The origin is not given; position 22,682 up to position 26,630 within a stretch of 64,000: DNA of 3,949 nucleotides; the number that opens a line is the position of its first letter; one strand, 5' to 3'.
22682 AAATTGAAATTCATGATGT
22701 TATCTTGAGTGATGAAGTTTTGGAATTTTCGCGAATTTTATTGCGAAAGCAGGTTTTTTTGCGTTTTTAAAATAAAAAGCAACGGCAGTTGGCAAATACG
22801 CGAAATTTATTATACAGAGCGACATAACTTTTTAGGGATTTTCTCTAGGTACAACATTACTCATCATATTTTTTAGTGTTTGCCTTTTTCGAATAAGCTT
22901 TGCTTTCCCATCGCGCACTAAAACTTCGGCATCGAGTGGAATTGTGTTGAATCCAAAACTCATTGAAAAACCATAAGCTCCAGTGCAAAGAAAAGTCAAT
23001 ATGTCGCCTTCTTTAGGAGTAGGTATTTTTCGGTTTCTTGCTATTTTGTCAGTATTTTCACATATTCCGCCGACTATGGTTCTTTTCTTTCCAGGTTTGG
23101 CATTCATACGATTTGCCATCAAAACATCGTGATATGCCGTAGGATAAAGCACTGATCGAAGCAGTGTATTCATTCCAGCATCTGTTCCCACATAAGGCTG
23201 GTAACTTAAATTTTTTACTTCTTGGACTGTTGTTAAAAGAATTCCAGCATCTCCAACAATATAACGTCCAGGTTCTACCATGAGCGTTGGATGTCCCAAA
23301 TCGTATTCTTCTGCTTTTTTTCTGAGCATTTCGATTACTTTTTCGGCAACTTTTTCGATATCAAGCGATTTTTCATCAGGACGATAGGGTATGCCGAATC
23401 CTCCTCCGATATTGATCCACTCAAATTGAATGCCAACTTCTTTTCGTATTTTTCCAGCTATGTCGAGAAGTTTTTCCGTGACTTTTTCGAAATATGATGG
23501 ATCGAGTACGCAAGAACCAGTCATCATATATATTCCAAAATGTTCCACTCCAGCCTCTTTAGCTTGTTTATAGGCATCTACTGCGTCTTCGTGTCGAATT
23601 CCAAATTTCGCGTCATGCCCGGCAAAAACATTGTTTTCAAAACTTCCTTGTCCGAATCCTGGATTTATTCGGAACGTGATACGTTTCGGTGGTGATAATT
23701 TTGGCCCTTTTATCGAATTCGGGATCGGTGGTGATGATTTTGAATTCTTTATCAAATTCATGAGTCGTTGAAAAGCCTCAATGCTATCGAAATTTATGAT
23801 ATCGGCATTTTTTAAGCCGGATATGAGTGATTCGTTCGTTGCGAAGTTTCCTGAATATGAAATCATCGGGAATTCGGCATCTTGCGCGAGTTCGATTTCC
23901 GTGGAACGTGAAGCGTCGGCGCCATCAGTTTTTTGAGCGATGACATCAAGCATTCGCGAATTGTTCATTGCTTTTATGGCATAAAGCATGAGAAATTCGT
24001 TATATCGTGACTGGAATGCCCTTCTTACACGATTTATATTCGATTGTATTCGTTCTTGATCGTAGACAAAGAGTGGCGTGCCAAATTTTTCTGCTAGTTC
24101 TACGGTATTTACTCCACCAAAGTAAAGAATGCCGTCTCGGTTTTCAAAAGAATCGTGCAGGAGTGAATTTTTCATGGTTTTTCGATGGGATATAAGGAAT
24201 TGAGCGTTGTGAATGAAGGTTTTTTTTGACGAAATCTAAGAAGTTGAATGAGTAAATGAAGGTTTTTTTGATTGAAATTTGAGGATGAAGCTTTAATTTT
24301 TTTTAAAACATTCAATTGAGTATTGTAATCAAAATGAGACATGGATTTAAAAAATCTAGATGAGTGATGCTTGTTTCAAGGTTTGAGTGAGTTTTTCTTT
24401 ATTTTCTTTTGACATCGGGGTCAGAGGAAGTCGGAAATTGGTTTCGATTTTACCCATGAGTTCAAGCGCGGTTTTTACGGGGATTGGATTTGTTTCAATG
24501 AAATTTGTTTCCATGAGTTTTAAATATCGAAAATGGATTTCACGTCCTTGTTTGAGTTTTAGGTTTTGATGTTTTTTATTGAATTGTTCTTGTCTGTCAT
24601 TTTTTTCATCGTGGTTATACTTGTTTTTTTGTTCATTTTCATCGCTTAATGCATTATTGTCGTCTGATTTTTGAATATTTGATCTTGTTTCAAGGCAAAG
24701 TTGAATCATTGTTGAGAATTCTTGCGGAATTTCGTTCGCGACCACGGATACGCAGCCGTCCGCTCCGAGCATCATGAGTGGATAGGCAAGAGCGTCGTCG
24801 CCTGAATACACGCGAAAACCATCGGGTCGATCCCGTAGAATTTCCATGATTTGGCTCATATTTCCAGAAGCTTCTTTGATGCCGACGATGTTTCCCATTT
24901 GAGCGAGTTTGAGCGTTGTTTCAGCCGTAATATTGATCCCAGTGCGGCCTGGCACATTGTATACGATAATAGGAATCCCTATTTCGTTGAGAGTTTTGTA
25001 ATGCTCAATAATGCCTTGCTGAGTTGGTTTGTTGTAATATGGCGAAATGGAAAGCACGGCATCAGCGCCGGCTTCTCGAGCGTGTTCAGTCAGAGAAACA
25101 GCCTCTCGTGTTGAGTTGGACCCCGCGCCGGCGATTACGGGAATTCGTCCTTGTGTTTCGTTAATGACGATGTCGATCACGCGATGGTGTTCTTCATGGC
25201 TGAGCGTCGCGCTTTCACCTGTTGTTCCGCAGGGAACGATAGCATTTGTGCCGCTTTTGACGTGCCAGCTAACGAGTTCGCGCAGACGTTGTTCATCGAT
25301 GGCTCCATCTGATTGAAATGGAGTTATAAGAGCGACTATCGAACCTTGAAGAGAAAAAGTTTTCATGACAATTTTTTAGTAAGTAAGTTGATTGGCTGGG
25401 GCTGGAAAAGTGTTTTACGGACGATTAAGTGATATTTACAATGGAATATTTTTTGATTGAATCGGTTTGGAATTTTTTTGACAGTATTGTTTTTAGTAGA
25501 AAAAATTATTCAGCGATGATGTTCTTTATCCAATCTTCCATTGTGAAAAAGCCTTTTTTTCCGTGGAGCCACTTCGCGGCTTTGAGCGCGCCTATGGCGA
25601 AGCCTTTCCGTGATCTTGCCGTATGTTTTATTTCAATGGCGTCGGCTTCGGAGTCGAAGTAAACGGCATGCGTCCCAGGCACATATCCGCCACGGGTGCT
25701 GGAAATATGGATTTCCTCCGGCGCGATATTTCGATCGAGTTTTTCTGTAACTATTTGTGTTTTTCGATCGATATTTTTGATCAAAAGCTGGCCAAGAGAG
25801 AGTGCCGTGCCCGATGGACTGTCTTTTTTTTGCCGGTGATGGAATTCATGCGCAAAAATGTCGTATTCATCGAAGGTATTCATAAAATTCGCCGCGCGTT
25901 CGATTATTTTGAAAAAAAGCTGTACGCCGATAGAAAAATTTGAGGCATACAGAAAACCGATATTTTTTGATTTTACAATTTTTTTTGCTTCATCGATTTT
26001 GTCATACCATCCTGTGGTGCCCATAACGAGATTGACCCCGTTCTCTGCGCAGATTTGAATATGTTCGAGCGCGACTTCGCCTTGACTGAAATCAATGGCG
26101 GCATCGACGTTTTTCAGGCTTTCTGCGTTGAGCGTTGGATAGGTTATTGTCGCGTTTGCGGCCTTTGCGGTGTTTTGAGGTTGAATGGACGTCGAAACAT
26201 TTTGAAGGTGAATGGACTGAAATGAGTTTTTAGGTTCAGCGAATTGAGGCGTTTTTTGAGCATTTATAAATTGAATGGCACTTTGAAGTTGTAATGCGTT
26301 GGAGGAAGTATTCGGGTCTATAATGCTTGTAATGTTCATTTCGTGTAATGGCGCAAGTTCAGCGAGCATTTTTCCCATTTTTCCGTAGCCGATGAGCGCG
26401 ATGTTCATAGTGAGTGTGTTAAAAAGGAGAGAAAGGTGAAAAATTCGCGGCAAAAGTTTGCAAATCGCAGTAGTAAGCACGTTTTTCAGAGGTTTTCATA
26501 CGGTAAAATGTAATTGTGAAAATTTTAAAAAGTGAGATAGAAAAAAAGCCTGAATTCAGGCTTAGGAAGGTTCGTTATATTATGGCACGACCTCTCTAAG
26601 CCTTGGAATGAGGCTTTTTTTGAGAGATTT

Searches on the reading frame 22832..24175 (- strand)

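Call 70: search_protein_families(library=pfam, proteins=[window:22832-24175:-], max_evalue=0.00001)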
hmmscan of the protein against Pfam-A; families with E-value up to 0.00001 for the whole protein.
window:22832-24175:- (447 aa): 2 families
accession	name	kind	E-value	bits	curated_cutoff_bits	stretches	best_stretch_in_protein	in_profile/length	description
PF02784.22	Orn_Arg_deC_N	-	2.5e-33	115.9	23.4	1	46-308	3-247/247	Pyridoxal-dependent decarboxylase, pyridoxal binding domain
PF00278.28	Orn_DAP_Arg_deC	-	8.4e-18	64.9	23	1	37-399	3-95/95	Pyridoxal-dependent decarboxylase, C-terminal sheet domain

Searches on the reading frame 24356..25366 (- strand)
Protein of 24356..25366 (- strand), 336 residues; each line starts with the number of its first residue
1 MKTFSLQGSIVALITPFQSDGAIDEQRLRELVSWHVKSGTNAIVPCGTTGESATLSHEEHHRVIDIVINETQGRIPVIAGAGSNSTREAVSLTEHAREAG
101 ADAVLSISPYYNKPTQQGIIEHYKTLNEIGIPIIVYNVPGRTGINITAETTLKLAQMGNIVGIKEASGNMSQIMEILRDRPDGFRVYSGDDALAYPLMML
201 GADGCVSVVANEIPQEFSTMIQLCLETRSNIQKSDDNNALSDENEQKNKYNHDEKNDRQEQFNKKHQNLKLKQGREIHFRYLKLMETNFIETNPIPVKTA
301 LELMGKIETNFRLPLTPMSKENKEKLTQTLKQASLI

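Call 70: search_protein_families(library=pfam, proteins=[window:24356-25366:-], max_evalue=0.00001)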
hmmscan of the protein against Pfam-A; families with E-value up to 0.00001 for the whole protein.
window:24356-25366:- (336 aa): 1 family
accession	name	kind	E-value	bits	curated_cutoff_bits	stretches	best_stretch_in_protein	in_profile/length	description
PF00701.28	DHDPS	-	2.7e-92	309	22.1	2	6-226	2-223/289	Dihydrodipicolinate synthetase family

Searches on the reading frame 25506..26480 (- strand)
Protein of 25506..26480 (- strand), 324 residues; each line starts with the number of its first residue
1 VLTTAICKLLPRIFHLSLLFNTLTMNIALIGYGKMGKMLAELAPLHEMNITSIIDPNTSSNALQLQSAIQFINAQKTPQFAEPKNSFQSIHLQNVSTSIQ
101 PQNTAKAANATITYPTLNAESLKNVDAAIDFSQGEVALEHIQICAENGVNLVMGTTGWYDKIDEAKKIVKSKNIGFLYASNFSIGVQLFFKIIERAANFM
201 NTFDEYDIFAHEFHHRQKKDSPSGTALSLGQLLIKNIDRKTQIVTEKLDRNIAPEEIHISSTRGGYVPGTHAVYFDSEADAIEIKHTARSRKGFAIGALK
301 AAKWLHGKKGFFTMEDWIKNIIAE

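Call 24: search_protein_families(library=pfam, proteins=[window:25506-26480:-], max_evalue=0.01)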
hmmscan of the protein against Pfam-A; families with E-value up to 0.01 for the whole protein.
window:25506-26480:- (324 aa): 3 families
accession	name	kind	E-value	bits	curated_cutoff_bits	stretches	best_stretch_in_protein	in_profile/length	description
PF05173.19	DapB_C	-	4.1e-38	130.6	27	1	185-317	1-120/121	Dihydrodipicolinate reductase, C-terminus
PF01113.26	DapB_N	-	4.7e-17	62.7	25.6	1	116-182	59-124/124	Dihydrodipicolinate reductase, N-terminus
PF03435.24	Sacchrp_dh_NADP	-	0.0096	16.7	25.1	0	27-152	1-96/129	Saccharopine dehydrogenase NADP binding domain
